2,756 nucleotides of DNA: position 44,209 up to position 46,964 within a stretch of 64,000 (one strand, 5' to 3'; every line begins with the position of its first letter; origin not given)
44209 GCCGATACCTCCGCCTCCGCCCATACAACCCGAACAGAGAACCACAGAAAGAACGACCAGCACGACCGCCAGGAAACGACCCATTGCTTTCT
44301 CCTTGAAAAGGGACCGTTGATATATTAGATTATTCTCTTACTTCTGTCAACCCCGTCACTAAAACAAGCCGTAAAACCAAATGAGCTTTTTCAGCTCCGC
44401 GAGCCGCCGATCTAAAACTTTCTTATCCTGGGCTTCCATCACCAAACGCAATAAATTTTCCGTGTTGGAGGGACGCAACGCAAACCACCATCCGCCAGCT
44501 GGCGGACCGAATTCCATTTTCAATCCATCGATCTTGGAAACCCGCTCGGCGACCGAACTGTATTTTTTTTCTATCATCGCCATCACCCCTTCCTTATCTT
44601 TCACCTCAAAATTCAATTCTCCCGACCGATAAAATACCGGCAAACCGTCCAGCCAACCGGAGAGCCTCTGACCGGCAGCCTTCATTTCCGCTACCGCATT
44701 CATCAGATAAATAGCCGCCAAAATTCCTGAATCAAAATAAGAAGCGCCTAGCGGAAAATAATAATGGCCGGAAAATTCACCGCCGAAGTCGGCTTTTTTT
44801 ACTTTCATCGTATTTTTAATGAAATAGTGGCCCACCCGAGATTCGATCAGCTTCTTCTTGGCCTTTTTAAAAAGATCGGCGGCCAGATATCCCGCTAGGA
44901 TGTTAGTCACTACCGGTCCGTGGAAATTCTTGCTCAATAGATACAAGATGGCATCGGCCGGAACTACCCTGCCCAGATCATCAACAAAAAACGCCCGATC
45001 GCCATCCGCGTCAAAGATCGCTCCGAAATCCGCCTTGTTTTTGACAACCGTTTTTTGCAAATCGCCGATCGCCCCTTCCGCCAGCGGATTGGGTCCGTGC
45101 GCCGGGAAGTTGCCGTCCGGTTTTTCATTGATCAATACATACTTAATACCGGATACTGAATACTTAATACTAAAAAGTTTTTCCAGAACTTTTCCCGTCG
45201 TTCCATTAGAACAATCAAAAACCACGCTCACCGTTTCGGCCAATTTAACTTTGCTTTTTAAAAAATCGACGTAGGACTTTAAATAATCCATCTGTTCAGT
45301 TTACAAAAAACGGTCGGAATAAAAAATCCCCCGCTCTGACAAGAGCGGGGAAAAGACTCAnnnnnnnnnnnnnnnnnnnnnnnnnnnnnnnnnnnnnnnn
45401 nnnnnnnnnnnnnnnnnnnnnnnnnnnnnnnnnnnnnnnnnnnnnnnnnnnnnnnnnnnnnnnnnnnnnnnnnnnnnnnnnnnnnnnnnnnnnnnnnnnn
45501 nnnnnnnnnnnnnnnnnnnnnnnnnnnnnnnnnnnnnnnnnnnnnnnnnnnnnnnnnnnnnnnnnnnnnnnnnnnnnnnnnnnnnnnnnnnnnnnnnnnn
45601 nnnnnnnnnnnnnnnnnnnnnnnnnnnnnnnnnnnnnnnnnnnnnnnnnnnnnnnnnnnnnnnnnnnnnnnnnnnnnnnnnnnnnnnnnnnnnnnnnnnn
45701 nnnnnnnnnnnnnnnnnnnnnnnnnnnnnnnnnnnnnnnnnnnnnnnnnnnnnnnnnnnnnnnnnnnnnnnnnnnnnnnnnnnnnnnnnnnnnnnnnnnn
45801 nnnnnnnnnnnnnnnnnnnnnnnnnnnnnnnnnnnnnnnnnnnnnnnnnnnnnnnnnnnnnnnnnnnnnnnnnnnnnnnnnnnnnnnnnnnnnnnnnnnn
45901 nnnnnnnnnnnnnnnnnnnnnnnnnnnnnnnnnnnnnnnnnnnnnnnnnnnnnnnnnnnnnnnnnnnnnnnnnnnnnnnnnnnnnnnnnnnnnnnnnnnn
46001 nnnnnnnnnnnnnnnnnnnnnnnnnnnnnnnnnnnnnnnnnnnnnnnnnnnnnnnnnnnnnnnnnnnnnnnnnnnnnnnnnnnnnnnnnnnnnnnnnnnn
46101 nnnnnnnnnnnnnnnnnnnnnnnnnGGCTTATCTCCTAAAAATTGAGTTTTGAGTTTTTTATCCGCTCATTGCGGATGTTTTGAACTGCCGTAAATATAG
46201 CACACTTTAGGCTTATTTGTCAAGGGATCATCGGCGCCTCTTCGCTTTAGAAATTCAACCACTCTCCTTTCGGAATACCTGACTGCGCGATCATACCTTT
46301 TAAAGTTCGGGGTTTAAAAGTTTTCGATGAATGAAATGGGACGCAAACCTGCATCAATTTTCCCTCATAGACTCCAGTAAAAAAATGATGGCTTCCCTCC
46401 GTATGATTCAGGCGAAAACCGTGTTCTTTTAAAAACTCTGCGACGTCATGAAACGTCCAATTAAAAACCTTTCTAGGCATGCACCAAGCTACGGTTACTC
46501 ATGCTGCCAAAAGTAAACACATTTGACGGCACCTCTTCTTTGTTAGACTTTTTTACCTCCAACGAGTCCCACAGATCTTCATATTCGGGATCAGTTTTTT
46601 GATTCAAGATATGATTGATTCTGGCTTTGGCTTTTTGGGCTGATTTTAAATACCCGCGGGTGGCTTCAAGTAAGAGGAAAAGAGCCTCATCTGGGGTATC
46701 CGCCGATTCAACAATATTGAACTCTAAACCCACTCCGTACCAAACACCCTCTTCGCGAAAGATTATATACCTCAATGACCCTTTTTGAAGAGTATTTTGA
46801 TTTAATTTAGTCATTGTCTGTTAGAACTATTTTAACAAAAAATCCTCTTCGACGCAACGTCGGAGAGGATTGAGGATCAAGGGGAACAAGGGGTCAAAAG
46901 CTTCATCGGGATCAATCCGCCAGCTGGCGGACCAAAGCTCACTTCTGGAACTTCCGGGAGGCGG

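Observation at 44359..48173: Phosphomannomutase gene split at the domain I/II boundary by a 2.5-kb mosaic insertion carrying hicBA flanked by two paralogous unknown genes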

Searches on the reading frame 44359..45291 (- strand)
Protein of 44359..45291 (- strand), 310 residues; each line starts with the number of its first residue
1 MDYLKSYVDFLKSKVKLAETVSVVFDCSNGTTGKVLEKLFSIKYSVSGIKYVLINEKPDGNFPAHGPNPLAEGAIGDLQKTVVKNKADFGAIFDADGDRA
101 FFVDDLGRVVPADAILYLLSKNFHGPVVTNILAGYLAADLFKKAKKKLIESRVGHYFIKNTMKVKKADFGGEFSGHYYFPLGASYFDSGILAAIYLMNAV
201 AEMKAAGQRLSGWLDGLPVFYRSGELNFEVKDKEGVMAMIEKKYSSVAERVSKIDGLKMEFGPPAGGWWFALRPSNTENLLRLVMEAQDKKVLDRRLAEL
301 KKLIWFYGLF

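Call 3: search_protein_families(library=pfam, proteins=[window:44359-45291:-], max_evalue=0.01)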
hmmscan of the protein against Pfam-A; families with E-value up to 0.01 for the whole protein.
window:44359-45291:- (310 aa): 3 families
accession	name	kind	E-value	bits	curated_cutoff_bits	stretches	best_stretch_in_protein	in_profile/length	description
PF02879.22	PGM_PMM_II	-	1e-20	74.6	29.3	1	6-106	2-102/103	Phosphoglucomutase/phosphomannomutase, alpha/beta/alpha domain II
PF02880.22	PGM_PMM_III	-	2.2e-15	57.2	20.7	1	113-213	3-107/115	Phosphoglucomutase/phosphomannomutase, alpha/beta/alpha domain III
PF00408.26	PGM_PMM_IV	-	6.7e-10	39.3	23.1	1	225-300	1-65/68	Phosphoglucomutase/phosphomannomutase, C-terminal domain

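Call 27: find_related_loci(query=A1, collection=genome_contigs, flank=10000)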
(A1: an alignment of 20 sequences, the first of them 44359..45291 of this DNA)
Query A1 (310 aa) in genome_contigs; peptide patterns used: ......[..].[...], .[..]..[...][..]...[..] (x = any residue, [..] = any of these).
600 stretches matched a pattern (row limit reached: there are more); 590 encode a relative of the query (tblastn E <= 1e-3); the best 80 are kept; 80 distinct loci.
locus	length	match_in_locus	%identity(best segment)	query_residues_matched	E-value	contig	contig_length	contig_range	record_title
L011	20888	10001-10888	42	5-304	6e-77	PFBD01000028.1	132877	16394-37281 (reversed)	MAG: Candidatus Harrisonbacteria bacterium CG10_big_fil_rev_8_21_14_0_10_49_15 CG10_8_21_14_0.10_scaffold_332_c, whole g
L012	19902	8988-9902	36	1-304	7e-56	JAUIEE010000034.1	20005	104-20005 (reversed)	MAG: bacterium isolate 8_bin.21 NODE_2732_length_20005_cov_0.932388, whole genome shotgun sequence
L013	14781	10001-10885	39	4-304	2e-54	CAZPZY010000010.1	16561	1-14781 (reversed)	MAG TPA_asm: uncultured Candidatus Saccharibacteria bacterium isolate binchicken_co184_55 genome assembly, contig: NODE_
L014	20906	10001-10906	37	1-304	2e-53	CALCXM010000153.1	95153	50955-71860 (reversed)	MAG TPA_asm: uncultured bacterium isolate ERR2206771_bin.185_CONCOCT_v1.1_MAG genome assembly, contig: ERZ888641.77, who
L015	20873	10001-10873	36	2-304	4e-53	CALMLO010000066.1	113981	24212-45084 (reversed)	MAG TPA_asm: uncultured Phycisphaerales bacterium isolate SRR5007357_bin.132_CONCOCT_v1.1_MAG genome assembly, contig: E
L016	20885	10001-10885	37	1-304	2e-52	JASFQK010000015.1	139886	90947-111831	MAG: Phycisphaerae bacterium isolate D0819S20remetaG_Bin_321 D0819S20remetaG_FD_scaffold_23_c1, whole genome shotgun seq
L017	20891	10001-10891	35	2-307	3e-52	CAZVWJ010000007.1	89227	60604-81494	MAG TPA_asm: uncultured bacterium isolate binchicken_co77_20 genome assembly, contig: NODE_253_length_89227_cov_11.41933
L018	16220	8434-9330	35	4-304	7e-52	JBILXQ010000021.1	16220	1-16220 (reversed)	MAG: Planctomycetota bacterium isolate ME2018-10-31_3300042386_group8_bin60 Rohwer_bin1774_scaffold_1474_c1, whole genom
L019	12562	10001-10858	37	5-295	3e-51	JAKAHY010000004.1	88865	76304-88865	MAG: bacterium isolate WY3.bin152 NODE_360_length_88865_cov_2.338998, whole genome shotgun sequence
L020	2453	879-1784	36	1-304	1e-51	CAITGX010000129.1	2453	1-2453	MAG: uncultured planctomycete isolate Erken-D4_bin-1070 genome assembly, contig: bin-1070:129/487, whole genome shotgun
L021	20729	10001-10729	39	59-304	2e-50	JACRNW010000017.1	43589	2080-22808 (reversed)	MAG: Candidatus Falkowbacteria bacterium isolate NC_groundwater_1945_Pr3_S-0.2um_44_4 scaffold_742183, whole genome shot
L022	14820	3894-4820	35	1-300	6e-50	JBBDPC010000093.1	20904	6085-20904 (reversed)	MAG: Phycisphaeraceae bacterium isolate LejiaB_66_58 Lejia_B_3120_length_20904_cov_33, whole genome shotgun sequence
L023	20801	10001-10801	39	23-295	5e-50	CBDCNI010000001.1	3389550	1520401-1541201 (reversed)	MAG: Rubrobacteraceae bacterium isolate 41ac5407-181a-4304-b543-ce4741083dc1 genome assembly, contig: contig_1, whole ge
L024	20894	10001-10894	37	3-304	3e-50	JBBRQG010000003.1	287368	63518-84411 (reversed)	MAG: Tepidisphaerales bacterium isolate metawrap_la1_21 W_la1_21_k141_1640353L_287368_cov_23.9961, whole genome shotgun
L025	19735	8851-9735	35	2-304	5e-50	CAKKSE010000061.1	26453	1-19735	Nitrospiria bacterium isolate Hainich-H52-bin057-1 genome assembly, contig: H52-bin057_1_Hain_H52_02um_R2_995_length_264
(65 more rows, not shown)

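Call 60: search_protein_families(library=ncbifam, proteins=[window:44359-45291:-], max_evalue=1)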
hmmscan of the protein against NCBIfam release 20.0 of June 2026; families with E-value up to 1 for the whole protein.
window:44359-45291:- (310 aa): 6 families
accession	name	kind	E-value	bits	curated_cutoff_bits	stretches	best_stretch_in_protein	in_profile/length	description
NF007088.0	PRK09542.1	equivalog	9.7e-59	199.5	618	1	2-303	155-452/456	phosphomannomutase/phosphoglucomutase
TIGR03990.1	Arch_GlmM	equivalog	8.3e-54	183.1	439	1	2-303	147-443/444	phosphoglucosamine mutase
NF046027.1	PhglucPhmanMutPgmG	equivalog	7e-44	150.2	600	1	3-303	152-449/460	phosphoglucomutase/phosphomannomutase PgmG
NF011943.0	PRK15414.1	subfamily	1.4e-39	136.4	801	1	5-303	153-453/456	phosphomannomutase CpsG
TIGR01455.1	glmM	equivalog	1.7e-29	102.8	447.55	1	3-302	151-438/442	phosphoglucosamine mutase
NF005737.0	PRK07564.1-1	equivalog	6.3e-08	31.7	378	1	3-134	188-317/543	alpha-D-glucose phosphate-specific phosphoglucomutase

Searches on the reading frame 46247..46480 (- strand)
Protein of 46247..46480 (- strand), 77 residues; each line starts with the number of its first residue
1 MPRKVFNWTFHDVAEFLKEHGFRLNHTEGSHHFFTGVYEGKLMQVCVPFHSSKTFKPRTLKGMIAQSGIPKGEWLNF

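Call 3: search_protein_families(library=pfam, proteins=[window:46247-46480:-], max_evalue=0.01)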
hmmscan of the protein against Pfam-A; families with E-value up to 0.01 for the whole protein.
window:46247-46480:- (77 aa): 1 family
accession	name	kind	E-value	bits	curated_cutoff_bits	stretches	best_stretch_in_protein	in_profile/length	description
PF07927.17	HicA_toxin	-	6.7e-12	45.8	27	1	12-69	3-58/58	HicA toxin of bacterial toxin-antitoxin,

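Call 60: search_protein_families(library=ncbifam, proteins=[window:46247-46480:-], max_evalue=1)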
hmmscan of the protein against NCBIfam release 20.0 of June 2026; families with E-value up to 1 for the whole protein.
window:46247-46480:- (77 aa): 0 families

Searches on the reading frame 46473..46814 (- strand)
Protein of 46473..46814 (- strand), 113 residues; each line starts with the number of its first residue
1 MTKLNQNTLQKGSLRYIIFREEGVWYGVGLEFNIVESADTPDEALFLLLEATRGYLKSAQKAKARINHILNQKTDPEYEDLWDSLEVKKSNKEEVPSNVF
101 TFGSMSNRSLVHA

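Call 3: search_protein_families(library=pfam, proteins=[window:46473-46814:-], max_evalue=0.01)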
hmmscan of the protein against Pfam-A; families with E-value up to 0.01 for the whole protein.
window:46473-46814:- (113 aa): 0 families

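Call 47: search_protein_families(library=pfam, proteins=[window:46473-46814:-], max_evalue=10)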
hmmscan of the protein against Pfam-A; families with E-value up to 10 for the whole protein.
window:46473-46814:- (113 aa): 0 families

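Call 59: search_solved_structures(query=window:46473-46814:-, max_evalue=10)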
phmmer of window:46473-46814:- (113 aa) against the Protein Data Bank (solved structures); distinct sequences matched with E-value up to 10: 1.
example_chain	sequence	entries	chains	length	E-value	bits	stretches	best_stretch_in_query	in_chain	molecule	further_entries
5xg5_A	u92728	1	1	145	0.38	14.1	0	31-76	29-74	MITSUBA-1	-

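Call 60: search_protein_families(library=ncbifam, proteins=[window:46473-46814:-], max_evalue=1)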
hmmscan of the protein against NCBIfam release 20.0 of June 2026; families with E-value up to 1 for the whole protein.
window:46473-46814:- (113 aa): 0 families

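Call 62: find_homologous_proteins(query=window:46473-46814:-, max_evalue=0.001)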
Query window:46473-46814:- (113 aa): 14 proteins with E <= 0.001 among 14 candidates.
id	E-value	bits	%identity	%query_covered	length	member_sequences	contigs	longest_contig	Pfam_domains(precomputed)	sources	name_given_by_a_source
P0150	6.3e-68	243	100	100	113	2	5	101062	-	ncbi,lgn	-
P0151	6.7e-45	169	68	100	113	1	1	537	-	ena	-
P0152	1.3e-43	165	69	100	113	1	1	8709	-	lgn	-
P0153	2.0e-43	165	66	100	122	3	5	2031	-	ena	-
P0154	1.1e-34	136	69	80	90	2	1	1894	-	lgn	-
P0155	5.4e-33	131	68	80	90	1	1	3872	-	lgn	-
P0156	4.8e-31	125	59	94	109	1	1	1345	-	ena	-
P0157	5.4e-31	125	63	88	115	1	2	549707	-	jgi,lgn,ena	-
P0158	1.2e-30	123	61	88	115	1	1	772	-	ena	-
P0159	2.9e-30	122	61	88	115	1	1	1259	-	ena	-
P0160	2.6e-27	113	60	87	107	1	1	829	-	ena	-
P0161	3.2e-25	106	56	86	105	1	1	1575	-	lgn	-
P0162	8.5e-21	92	52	86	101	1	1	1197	-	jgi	jgi:predicted RNase H-like HicB family nuclease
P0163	5.3e-13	67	53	70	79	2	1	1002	-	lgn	-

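Call 64: search_solved_structures(query=A4, max_evalue=10)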
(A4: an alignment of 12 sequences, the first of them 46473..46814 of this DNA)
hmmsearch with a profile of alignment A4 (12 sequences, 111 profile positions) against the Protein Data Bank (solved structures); distinct sequences matched with E-value up to 10: 0.

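Call 65: search_protein_families(library=pfam, alignment_id=A4, max_evalue=1)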
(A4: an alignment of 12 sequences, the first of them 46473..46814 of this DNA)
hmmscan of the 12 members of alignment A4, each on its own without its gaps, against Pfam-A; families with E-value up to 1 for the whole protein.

A. member 1, window:46473-46814:- (113 aa): 0 families

B. families by the number of members that match (of 12 scanned): 5 families
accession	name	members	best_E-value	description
PF24545.1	Ig_TPPC8_2nd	3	0.061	TPPC8 second Ig-like domain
PF18828.6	LPD15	1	0.019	Large polyvalent-protein-associated domain 15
PF16484.10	CPT_N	1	0.07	Carnitine O-palmitoyltransferase N-terminus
PF05993.17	Reovirus_M2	1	0.079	Reovirus major virion structural protein Mu-1/Mu-1C (M2)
PF01480.22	PWI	1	0.16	PWI domain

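Call 70: predict_structure(alignment_id=A4)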
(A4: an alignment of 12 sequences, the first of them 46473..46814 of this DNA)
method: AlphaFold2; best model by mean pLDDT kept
length: 113 residues; sequences in the alignment: 12
mean_pLDDT: 80.6   pTM: 0.74
mean pLDDT of the five models: 80.6, 79.6, 79.1, 79.1, 77.2
residues with pLDDT >= 90: 48; 70-90: 35; 50-70: 24; < 50: 6
segments of 3 or more residues with pLDDT < 50: 1-3
pLDDT, mean of each block of 10 residues (from residue 1): 52 86 94 91 94 82 59 78 91 90 80 47
secondary structure, 60 per line:
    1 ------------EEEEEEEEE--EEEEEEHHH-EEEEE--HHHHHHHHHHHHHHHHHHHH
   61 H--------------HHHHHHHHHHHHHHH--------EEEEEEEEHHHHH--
elements in order: E13-21 E24-29 E34-38 H41-61 H76-90 E99-106 H107-111
